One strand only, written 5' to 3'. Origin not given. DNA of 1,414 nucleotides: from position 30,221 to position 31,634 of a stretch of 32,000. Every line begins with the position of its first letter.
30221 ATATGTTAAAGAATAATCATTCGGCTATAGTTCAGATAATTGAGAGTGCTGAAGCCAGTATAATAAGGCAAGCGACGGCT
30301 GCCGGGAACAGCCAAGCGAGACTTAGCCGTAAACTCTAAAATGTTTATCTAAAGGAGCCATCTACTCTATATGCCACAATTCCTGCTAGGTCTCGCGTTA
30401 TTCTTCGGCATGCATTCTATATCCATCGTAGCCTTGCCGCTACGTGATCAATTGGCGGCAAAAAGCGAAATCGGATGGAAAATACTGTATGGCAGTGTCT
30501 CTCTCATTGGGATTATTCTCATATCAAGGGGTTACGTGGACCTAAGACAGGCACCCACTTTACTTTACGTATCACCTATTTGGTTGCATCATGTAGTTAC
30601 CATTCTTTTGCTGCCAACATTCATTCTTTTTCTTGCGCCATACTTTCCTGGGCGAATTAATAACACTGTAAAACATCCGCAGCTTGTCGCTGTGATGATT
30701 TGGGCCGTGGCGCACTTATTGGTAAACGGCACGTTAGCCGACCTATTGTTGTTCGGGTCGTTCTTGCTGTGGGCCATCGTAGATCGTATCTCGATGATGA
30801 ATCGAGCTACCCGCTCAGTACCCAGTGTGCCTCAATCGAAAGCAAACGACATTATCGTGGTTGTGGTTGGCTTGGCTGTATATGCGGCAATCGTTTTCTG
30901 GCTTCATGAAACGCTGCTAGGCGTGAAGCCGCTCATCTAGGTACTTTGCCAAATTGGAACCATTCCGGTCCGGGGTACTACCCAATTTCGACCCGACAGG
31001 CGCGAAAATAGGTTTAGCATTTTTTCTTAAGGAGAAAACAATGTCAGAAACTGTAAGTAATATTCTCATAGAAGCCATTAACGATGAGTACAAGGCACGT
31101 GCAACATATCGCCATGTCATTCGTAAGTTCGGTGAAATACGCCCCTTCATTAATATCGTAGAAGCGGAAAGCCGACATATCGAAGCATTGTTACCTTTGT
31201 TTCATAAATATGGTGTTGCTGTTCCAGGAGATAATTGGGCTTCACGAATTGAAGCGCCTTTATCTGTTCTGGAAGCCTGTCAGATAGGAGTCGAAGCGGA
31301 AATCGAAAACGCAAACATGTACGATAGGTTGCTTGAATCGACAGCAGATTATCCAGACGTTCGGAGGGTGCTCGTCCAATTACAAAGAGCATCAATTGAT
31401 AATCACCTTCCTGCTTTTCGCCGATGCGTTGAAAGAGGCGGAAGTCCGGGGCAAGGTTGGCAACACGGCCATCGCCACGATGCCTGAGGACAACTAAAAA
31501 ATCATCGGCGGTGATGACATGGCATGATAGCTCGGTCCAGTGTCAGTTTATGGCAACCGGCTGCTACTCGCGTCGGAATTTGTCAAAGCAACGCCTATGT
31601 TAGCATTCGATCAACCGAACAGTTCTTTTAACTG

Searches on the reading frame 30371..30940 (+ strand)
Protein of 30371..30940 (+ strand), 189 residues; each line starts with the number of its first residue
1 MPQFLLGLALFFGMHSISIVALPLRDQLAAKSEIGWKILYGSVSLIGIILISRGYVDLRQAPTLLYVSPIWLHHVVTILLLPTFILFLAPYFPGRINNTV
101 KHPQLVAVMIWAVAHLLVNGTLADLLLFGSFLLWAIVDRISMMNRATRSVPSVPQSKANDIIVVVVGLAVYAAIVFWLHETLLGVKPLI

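Call 13: find_encoding_contigs(protein=window:30371-30940:+, flank=10000, max_places=10)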
Protein window:30371-30940:+ (189 aa): 20 contigs read that carry it; 10 places shown.
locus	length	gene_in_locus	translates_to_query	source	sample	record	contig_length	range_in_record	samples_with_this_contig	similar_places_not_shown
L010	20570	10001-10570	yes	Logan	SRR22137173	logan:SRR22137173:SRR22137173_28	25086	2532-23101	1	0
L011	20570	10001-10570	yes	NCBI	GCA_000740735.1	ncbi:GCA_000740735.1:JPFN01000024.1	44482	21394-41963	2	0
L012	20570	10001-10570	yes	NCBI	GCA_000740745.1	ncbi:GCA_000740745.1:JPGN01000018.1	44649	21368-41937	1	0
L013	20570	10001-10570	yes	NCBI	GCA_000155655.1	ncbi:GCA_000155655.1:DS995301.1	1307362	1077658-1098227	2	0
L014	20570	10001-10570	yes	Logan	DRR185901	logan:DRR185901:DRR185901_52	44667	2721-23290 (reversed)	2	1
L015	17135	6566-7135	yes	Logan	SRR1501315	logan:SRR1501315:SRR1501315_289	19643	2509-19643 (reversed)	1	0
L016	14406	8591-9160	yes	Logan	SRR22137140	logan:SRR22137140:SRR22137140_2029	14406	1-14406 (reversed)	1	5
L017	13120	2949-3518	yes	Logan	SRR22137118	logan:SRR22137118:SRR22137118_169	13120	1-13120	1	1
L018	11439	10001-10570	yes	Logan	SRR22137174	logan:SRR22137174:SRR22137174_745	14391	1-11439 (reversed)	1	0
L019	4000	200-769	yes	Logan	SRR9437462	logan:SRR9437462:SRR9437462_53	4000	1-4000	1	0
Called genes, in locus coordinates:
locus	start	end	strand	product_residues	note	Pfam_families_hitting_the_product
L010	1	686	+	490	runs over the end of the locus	-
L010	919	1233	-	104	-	PF01797:Y1_Tnp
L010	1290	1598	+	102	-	PF12323:HTH_OrfB_IS605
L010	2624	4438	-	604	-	PF00999:Na_H_Exchanger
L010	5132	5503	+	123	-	-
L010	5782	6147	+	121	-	-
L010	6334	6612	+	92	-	-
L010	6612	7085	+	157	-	PF01850:PIN (weak)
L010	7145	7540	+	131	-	-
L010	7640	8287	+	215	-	-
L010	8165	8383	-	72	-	-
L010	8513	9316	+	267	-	-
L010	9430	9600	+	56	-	PF04255:DUF433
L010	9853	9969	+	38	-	-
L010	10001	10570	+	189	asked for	PF07298:NnrU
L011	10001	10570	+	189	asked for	PF07298:NnrU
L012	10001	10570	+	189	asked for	PF07298:NnrU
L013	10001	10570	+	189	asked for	PF07298:NnrU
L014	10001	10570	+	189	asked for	PF07298:NnrU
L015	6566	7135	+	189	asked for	PF07298:NnrU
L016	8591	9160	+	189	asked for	PF07298:NnrU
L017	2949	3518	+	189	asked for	PF07298:NnrU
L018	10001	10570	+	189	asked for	PF07298:NnrU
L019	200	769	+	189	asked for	PF07298:NnrU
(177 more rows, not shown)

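Call 57: find_homologous_proteins(query=window:30371-30937:+, max_evalue=1e-20)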
Query window:30371-30937:+ (189 aa): 1812 proteins with E <= 1e-20 among 3975 candidates; the best 120 are listed.
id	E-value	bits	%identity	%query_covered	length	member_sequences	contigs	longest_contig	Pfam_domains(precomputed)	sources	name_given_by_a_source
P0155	4.0e-114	397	100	100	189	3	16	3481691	PF07298.17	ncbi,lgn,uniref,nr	ncbi:NnrU family protein [Nitrosococcus oceani]|uniref:NnrU-like protein n=2 Tax=Nitrosococcus ocean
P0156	4.5e-99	348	86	92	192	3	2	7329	PF07298.17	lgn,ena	-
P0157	3.7e-96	338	79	100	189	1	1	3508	PF07298.17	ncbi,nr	ncbi:MAG: NnrU family protein [Thiotrichales bacterium]|nr:NnrU family protein [Thiotrichales bacter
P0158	1.6e-94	333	81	100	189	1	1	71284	PF07298.17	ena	-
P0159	7.2e-94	331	79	99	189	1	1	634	PF07298.17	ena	-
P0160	1.0e-91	324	79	93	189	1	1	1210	PF07298.17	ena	-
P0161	1.7e-88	314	77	93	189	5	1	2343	PF07298.17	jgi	-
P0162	1.9e-88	313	77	93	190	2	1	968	PF07298.17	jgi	jgi:uncharacterized membrane protein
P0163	2.2e-88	313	76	99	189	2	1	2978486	PF07298.17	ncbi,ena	-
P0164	3.5e-88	312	73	93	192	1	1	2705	PF07298.17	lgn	-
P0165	6.6e-88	312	72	93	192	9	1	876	PF07298.17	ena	-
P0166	1.4e-87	310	72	93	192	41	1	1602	PF07298.17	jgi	jgi:uncharacterized membrane protein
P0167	1.7e-87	310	72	100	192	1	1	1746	PF07298.17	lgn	-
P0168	2.8e-87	310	74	93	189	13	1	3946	PF07298.17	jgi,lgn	-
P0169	3.9e-87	309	72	99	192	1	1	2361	PF07298.17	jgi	-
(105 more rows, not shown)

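Call 58: find_encoding_contigs(protein=P0158, flank=9000, max_places=1)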
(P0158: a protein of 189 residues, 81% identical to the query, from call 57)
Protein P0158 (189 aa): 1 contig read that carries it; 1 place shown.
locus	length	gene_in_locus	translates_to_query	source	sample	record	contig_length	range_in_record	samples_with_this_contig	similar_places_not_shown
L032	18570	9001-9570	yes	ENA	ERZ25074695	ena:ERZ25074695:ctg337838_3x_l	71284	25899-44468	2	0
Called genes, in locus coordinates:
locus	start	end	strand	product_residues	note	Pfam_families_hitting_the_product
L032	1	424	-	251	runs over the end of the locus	PF00106:adh_short, PF13561:adh_short_C2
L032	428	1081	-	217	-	PF06080:DUF938, PF08242:Methyltransf_12 (weak)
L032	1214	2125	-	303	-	PF01370:Epimerase, PF16363:GDP_Man_Dehyd, PF08338:DUF1731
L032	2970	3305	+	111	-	PF08713:DNA_alkylation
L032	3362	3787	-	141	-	PF03050:DDE_Tnp_IS66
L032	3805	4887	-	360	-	PF13007:LZ_Tnp_IS66, PF03050:DDE_Tnp_IS66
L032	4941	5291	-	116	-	PF05717:TnpB_IS66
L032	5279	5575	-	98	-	-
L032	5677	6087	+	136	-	PF08713:DNA_alkylation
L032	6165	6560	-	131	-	PF09826:Beta_propel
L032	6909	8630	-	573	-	PF09826:Beta_propel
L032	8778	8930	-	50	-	-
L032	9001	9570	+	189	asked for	PF07298:NnrU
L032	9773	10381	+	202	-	PF00717:Peptidase_S24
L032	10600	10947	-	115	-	-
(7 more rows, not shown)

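Call 59: find_encoding_contigs(protein=P0163, flank=9000, max_places=1)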
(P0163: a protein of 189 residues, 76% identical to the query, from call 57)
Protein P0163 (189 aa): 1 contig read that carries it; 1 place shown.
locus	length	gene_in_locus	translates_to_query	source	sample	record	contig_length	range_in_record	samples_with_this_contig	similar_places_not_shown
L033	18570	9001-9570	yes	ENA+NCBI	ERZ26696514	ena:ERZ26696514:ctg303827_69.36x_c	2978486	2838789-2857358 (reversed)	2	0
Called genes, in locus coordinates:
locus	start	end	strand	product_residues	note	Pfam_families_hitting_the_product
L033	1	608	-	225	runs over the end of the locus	PF06532:NrsF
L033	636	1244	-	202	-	PF04542:Sigma70_r2, PF08281:Sigma70_r4_2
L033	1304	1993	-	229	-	PF06468:Spond_N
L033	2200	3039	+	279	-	PF06629:MipA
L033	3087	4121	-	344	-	PF12625:Arabinose_bd (weak), PF00165:HTH_AraC (faint), PF12833:HTH_18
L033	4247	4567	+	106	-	PF00111:Fer2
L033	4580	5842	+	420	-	PF00067:p450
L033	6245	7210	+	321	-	PF04471:Mrr_cat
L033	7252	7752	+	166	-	-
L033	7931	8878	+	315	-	PF00561:Abhydrolase_1, PF12697:Abhydrolase_6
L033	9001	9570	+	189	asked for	PF07298:NnrU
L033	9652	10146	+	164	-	-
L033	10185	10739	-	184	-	-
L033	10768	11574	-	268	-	PF00685:Sulfotransfer_1, PF13469:Sulfotransfer_3 (weak)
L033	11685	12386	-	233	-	PF13712:Glyco_tranf_2_5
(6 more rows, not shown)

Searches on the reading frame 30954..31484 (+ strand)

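Call 61: search_protein_families(library=pfam, max_evalue=0.001, proteins=[window:30954-31484:+])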
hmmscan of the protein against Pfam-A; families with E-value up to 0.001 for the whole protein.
window:30954-31484:+ (177 aa): 1 family
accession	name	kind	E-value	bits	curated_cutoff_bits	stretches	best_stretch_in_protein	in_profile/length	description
PF09968.15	DUF2202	-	5.9e-07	29.8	22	1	38-163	5-142/162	Uncharacterized protein domain (DUF2202)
